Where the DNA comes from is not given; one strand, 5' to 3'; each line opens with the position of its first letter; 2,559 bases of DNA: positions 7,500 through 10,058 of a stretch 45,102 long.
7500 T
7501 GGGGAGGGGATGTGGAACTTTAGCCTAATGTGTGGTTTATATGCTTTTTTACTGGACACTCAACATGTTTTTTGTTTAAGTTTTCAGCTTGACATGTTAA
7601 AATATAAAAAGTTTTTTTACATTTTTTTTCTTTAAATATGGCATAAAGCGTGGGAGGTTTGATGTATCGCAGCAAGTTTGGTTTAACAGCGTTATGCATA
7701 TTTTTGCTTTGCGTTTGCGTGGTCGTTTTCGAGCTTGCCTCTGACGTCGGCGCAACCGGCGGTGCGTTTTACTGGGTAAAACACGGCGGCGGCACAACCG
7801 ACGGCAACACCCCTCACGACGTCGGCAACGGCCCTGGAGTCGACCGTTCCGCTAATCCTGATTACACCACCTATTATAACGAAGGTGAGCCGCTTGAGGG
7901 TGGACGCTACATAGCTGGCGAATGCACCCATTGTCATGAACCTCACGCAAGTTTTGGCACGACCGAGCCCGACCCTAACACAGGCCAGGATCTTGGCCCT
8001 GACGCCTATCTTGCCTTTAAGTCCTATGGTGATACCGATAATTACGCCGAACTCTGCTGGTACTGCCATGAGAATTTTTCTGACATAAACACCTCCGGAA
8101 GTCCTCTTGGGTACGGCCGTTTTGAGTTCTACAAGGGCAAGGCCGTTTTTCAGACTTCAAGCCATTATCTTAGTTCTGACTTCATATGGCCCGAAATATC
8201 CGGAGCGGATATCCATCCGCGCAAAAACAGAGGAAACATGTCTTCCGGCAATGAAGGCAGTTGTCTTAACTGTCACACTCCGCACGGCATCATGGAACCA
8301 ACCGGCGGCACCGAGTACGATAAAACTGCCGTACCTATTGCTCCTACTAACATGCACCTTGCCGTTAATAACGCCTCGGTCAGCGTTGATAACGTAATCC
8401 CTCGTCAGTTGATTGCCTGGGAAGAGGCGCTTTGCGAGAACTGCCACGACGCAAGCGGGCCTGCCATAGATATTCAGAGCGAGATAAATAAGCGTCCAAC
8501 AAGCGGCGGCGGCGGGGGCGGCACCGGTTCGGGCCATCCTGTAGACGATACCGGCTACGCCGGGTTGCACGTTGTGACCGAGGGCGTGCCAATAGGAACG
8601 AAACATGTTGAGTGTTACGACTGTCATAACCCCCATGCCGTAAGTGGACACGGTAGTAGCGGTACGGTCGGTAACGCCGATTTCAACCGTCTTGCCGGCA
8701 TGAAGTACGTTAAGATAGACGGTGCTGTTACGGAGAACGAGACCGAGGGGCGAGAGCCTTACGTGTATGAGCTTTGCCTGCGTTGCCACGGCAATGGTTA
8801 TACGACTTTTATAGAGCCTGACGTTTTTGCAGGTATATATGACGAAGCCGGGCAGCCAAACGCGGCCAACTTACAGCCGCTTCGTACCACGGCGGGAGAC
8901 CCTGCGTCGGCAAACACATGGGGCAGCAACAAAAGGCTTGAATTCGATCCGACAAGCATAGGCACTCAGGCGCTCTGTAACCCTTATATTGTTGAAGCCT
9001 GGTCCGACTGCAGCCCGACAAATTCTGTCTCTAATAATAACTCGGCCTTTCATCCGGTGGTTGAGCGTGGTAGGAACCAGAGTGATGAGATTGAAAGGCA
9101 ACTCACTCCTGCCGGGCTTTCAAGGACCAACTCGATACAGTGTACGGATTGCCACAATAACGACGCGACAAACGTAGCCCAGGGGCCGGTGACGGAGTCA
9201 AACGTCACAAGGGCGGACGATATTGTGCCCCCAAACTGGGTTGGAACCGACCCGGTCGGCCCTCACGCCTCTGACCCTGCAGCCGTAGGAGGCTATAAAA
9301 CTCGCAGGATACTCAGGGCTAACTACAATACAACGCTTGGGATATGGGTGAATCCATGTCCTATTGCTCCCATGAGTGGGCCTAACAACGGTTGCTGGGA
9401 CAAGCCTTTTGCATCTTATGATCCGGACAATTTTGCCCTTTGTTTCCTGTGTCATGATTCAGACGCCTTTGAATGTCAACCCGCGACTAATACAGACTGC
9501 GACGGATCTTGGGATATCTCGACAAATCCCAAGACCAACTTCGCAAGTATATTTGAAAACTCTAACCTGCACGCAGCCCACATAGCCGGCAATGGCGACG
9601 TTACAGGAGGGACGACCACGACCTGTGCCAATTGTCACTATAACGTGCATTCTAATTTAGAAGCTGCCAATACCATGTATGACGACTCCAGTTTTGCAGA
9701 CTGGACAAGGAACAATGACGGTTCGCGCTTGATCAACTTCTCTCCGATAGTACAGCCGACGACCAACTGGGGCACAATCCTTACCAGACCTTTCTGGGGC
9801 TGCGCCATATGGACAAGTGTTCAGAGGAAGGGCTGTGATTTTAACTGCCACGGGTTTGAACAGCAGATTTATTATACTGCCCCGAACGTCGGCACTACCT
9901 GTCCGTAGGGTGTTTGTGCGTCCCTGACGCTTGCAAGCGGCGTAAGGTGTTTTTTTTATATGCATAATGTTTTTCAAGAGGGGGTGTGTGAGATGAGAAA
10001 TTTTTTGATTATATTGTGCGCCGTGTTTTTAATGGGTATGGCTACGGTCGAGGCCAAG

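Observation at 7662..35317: A 28-kb co-oriented island that looks like a complete cytochrome-nanowire production and export system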

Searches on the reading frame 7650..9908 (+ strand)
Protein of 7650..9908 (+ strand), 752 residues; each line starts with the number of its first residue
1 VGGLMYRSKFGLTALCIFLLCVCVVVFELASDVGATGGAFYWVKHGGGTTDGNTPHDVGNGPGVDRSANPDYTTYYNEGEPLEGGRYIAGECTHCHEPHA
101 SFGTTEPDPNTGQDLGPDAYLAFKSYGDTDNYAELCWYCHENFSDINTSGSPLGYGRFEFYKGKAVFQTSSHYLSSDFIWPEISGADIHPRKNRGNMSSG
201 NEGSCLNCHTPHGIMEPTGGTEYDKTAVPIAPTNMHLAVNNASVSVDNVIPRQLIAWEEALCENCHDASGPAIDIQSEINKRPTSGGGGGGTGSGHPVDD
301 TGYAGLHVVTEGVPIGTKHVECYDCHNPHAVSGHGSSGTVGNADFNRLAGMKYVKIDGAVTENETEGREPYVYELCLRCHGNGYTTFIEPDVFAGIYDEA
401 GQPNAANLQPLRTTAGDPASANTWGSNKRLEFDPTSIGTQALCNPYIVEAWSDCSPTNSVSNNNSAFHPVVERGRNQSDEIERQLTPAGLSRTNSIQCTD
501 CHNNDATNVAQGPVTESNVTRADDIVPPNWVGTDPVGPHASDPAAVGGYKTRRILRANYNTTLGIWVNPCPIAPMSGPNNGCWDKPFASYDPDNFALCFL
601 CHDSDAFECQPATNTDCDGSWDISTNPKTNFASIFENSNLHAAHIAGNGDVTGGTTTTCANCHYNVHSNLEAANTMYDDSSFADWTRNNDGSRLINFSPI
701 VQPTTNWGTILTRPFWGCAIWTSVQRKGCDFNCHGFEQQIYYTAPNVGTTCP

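Call 4: search_protein_families(library=pfam, proteins=[window:7650-9908:+], max_evalue=0.01)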
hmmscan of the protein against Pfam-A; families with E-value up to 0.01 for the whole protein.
window:7650-9908:+ (752 aa): 4 families
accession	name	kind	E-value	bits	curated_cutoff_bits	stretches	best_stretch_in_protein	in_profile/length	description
PF09699.15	Paired_CXXCH_1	-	2.2e-14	53.3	20.6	0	89-101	6-18/41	Doubled CXXCH motif (Paired_CXXCH_1)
PF22113.1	Mtrc-MtrF_II-IV_dom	-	1.1e-09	38.5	30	0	320-385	29-93/176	Outer membrane cytochrome MtrC/MtrF-like, domains II/IV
PF14522.11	Cytochrome_C7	-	7.5e-05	22.9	24.8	0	318-383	12-51/67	Cytochrome c7 and related cytochrome c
PF14599.11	zinc_ribbon_6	-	0.0053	17.1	27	0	478-506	11-40/59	Zinc-ribbon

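Call 9: search_protein_families(library=ncbifam, proteins=[window:7650-9908:+], max_evalue=0.01)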
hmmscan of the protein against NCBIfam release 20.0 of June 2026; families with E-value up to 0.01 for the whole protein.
window:7650-9908:+ (752 aa): 3 families
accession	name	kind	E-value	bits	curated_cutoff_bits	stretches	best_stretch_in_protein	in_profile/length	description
TIGR01905.1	paired_CXXCH_1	subfamily_domain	1.1e-08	34.8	25.2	0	90-101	7-18/41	doubled CXXCH domain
NF041028.1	decahem_GSU2203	exception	0.00052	19.3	325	0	313-332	168-187/317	GSU2203 family decaheme c-type cytochrome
NF043009.1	Cyt554Puf2C_Caul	equivalog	0.0081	15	800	0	654-677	177-200/416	cytochrome c-554 Puf2C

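Call 34: find_homologous_proteins(query=window:7650-9908:+, max_evalue=0.001)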
Query window:7650-9908:+ (752 aa): 245 proteins with E <= 0.001 among 8000 candidates; the best 120 are listed.
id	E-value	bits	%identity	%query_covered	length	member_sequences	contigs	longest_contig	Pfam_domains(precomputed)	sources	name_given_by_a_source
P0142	0.0e+0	1805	100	99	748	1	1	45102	PF09699.16,PF22113.2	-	-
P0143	2.2e-232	792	54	95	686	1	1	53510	PF09699.16,PF14522.12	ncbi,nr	ncbi:MAG: hypothetical protein HY886_01330 [Deltaproteobacteria bacterium]|nr:hypothetical protein [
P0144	1.3e-227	776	56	89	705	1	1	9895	PF09699.16,PF14522.12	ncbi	-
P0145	8.8e-193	661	47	99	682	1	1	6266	PF09699.16,PF14522.12,PF22113.2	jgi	jgi:hypothetical protein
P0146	1.1e-186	641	48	97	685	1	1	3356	PF09699.16,PF14522.12,PF22113.2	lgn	-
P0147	3.4e-185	636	48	98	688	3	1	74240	PF09699.16,PF14522.12,PF22113.2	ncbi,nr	ncbi:MAG: cytochrome c3 family protein [Nitrospinae bacterium]|nr:cytochrome c3 family protein [Nitr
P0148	1.4e-184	634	48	100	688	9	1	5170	PF09699.16,PF14522.12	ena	-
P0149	1.9e-184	633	48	97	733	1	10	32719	PF09699.16,PF14522.12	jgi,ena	-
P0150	5.2e-181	622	47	98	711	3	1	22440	PF09699.16,PF14522.12,PF22113.2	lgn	-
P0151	1.5e-180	621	47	98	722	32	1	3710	PF09699.16,PF14522.12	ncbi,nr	ncbi:MAG TPA: hypothetical protein DCY98_00195 [Nitrospinae bacterium]|nr:hypothetical protein [Nitr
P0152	1.3e-179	617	46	99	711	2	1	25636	PF09699.16,PF14522.12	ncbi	-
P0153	6.6e-179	615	48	97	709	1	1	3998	PF09699.16,PF14537.12,PF14522.12,PF22113.2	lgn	-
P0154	2.1e-177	610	47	99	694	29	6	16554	PF09699.16,PF14522.12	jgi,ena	-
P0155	1.0e-176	608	47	98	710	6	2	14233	PF09699.16,PF14537.12,PF14522.12,PF22113.2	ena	-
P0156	8.5e-175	601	47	98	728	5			PF09699.16,PF14522.12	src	-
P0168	2.9e-150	520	43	98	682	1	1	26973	PF09699.16,PF14537.12,PF14522.12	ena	-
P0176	5.0e-147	510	44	97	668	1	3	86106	PF09699.16,PF14537.12,PF14522.12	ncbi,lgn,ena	-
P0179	4.0e-141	490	41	98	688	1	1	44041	PF09699.16,PF14537.12,PF14522.12,PF22113.2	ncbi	-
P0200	7.5e-117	410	39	99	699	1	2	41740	PF09699.16,PF14522.12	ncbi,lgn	-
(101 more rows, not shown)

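Call 35: find_encoding_contigs(protein=P0168, flank=10000, max_places=1)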
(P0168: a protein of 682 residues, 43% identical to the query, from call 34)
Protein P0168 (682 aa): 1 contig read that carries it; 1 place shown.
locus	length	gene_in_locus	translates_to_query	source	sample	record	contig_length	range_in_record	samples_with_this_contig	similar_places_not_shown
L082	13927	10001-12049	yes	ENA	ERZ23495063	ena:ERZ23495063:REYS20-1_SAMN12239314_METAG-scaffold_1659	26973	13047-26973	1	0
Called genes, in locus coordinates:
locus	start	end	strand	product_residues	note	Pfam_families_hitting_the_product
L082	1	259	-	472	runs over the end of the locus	PF10282:Lactonase (faint), PF21783:YNCE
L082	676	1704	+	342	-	PF00072:Response_reg, PF13487:HD_5, PF01966:HD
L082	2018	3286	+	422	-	PF14537:Cytochrom_c3_2 (faint), PF09699:Paired_CXXCH_1 (faint)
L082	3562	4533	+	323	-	PF17170:DUF5128 (faint), PF01436:NHL (faint)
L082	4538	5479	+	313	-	PF01436:NHL (faint)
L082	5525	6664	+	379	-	PF09699:Paired_CXXCH_1 (faint)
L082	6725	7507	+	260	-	PF23557:TPR_leprecan (faint), PF03704:BTAD (faint), PF13432:TPR_16 (weak), PF13414:TPR_11 (weak), PF00515:TPR_1 (weak), PF07719:TPR_2 (weak), PF13424:TPR_12, PF13432:TPR_16 (weak), +16 more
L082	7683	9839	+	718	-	PF14827:dCache_3, PF17201:Cache_3-Cache_2, PF17202:sCache_3_3, PF00672:HAMP, PF13185:GAF_2, PF01590:GAF, PF13492:GAF_3, PF00990:GGDEF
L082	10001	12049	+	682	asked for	PF09699:Paired_CXXCH_1 (faint), PF14522:Cytochrome_C7 (faint), PF14537:Cytochrom_c3_2 (faint)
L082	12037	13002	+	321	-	PF21783:YNCE, PF08450:SGL (faint), PF23414:Beta-prop_EML_2 (faint), PF25174:Beta-prop_THOC3 (weak), PF02239:Cytochrom_D1, PF10282:Lactonase, PF02239:Cytochrom_D1 (weak), PF21783:YNCE (weak), +2 more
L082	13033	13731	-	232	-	PF05175:MTS, PF05971:Methyltransf_10 (weak), PF06325:PrmA, PF12847:Methyltransf_18, PF04816:TrmK (weak), PF13649:Methyltransf_25, PF13847:Methyltransf_31, PF08241:Methyltransf_11 (weak)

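Call 36: find_encoding_contigs(protein=P0143, flank=10000, max_places=1)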
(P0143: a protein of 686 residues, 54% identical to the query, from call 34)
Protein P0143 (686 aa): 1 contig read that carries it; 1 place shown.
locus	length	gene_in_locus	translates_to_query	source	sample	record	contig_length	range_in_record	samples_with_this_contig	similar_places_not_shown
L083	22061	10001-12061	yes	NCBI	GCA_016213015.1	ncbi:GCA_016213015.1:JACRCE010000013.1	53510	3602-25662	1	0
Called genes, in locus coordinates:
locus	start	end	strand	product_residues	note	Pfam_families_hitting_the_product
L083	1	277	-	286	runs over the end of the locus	-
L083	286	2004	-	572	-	PF05157:MshEN, PF00437:T2SSE, PF25199:nSTAND_NTPase5 (faint)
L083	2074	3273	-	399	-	PF00482:T2SSF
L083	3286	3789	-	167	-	-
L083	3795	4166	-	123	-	PF07963:N_methyl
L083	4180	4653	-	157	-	PF07963:N_methyl (weak)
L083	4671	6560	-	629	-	PF07719:TPR_2 (faint), PF03958:Secretin_N (weak), PF00263:Secretin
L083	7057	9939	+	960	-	PF25778:DUF7948, PF06739:SBBP (weak)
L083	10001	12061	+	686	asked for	PF14522:Cytochrome_C7 (faint), PF09699:Paired_CXXCH_1 (faint)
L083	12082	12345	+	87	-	-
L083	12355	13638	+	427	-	PF17170:DUF5128 (weak), PF01436:NHL (weak)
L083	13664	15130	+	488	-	PF14537:Cytochrom_c3_2 (faint), PF09699:Paired_CXXCH_1 (faint)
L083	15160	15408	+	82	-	-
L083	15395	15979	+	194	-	PF09970:DUF2204 (faint), PF19502:DUF6036 (weak)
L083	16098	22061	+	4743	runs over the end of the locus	PF14522:Cytochrome_C7 (faint), PF14537:Cytochrom_c3_2 (faint), PF09699:Paired_CXXCH_1 (weak), PF13385:Laminin_G_3, PF02973:Sialidase (faint), PF13385:Laminin_G_3, PF01436:NHL (faint), PF13385:Laminin_G_3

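Call 37: find_encoding_contigs(protein=P0179, flank=10000, max_places=1)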
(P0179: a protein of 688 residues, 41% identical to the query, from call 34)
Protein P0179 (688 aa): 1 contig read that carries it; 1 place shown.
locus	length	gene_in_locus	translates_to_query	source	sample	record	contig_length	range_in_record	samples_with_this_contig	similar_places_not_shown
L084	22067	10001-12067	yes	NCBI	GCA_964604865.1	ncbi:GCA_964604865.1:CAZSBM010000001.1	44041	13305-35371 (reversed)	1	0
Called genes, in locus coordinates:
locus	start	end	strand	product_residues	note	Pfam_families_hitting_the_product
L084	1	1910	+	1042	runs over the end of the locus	PF01436:NHL (faint)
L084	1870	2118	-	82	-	-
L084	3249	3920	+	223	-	-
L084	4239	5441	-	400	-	PF13557:Phenol_MetA_deg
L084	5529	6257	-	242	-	PF03412:Peptidase_C39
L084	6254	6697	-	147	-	-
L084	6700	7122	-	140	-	-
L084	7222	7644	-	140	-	-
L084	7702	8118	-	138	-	-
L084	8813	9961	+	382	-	PF14522:Cytochrome_C7 (faint), PF09699:Paired_CXXCH_1 (faint)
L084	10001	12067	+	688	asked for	PF22113:Mtrc-MtrF_II-IV_dom (faint), PF09699:Paired_CXXCH_1 (faint), PF14522:Cytochrome_C7 (faint), PF14537:Cytochrom_c3_2 (faint)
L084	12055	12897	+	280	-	PF03781:FGE-sulfatase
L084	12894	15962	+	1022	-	-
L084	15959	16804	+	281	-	PF03781:FGE-sulfatase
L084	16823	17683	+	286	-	PF03781:FGE-sulfatase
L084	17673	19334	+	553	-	PF14561:TPR_20 (faint), PF25064:ARM_TT21_5th (faint), PF13431:TPR_17 (faint), PF14559:TPR_19 (faint), PF00515:TPR_1 (weak), PF07719:TPR_2 (weak), PF13414:TPR_11, PF03781:FGE-sulfatase, +8 more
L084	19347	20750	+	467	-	PF01436:NHL (faint), PF10282:Lactonase (faint), PF21783:YNCE (faint)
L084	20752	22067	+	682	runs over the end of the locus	-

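Call 39: search_solved_structures(query=A2, max_evalue=1, show_alignments=1)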
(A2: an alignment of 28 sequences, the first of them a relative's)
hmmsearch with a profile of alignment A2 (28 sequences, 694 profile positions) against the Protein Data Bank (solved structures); distinct sequences matched with E-value up to 1: 3.
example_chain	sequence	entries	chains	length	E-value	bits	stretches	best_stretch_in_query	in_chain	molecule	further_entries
9yuq_N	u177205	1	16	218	0.009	17.6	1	192-262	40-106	Putative multiheme cytochrome c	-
9wqv_C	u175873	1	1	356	0.02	16.5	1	548-618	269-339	Photosynthetic reaction center cytochrome c subunit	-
8ydm_C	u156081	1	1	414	0.068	14.7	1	553-628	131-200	Cytochrome c-554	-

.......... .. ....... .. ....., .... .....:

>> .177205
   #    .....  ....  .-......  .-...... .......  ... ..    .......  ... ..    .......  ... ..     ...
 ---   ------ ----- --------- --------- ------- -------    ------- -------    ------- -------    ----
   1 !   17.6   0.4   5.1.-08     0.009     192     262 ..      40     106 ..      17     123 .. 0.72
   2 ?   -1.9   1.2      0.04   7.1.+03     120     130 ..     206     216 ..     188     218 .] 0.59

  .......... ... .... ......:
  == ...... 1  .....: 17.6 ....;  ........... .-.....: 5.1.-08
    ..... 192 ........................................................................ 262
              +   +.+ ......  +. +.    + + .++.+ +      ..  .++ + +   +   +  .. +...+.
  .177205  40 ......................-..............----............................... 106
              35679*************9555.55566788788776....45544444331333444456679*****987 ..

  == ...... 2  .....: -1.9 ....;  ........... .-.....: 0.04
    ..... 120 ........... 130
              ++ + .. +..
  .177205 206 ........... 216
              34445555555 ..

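Call 59: find_encoding_contigs(protein=P0176, flank=10000, max_places=1)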
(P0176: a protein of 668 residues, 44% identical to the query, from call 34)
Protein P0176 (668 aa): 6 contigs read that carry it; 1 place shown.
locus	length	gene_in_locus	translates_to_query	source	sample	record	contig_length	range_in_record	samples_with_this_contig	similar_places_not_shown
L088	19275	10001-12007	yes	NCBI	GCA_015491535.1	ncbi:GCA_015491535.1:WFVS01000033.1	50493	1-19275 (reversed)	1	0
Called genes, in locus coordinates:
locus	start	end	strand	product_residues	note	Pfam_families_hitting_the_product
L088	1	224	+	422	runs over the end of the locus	PF14522:Cytochrome_C7 (faint)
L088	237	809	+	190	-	-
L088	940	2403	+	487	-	-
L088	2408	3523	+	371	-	PF09699:Paired_CXXCH_1 (faint)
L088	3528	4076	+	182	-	PF00672:HAMP (weak)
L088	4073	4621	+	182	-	PF03783:CsgG (weak)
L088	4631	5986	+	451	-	PF13623:SurA_N_2 (faint), PF13624:SurA_N_3 (faint), PF13145:Rotamase_2, PF13616:Rotamase_3, PF00639:Rotamase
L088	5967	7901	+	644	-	-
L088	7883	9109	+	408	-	PF02085:Cytochrom_CIII (faint), PF14522:Cytochrome_C7 (faint), PF14537:Cytochrom_c3_2 (faint), PF22678:Cytochrom_c_NrfB-like (faint), PF09699:Paired_CXXCH_1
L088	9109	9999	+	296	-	PF08450:SGL (faint), PF01436:NHL (faint), PF17170:DUF5128 (faint)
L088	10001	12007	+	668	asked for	PF14522:Cytochrome_C7 (faint), PF14537:Cytochrom_c3_2 (faint), PF09699:Paired_CXXCH_1 (faint)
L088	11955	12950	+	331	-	-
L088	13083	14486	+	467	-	PF13442:Cytochrome_CBB3, PF02239:Cytochrom_D1, PF23414:Beta-prop_EML_2 (faint), PF25174:Beta-prop_THOC3 (faint)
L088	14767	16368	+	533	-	PF13442:Cytochrome_CBB3, PF02239:Cytochrom_D1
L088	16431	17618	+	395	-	PF04055:Radical_SAM, PF13353:Fer4_12 (weak)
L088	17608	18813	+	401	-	PF25174:Beta-prop_THOC3 (faint), PF02239:Cytochrom_D1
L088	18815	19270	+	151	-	PF13404:HTH_AsnC-type, PF13412:HTH_24 (faint), PF22451:NirdL-like_HTH, PF17805:AsnC_trans_reg2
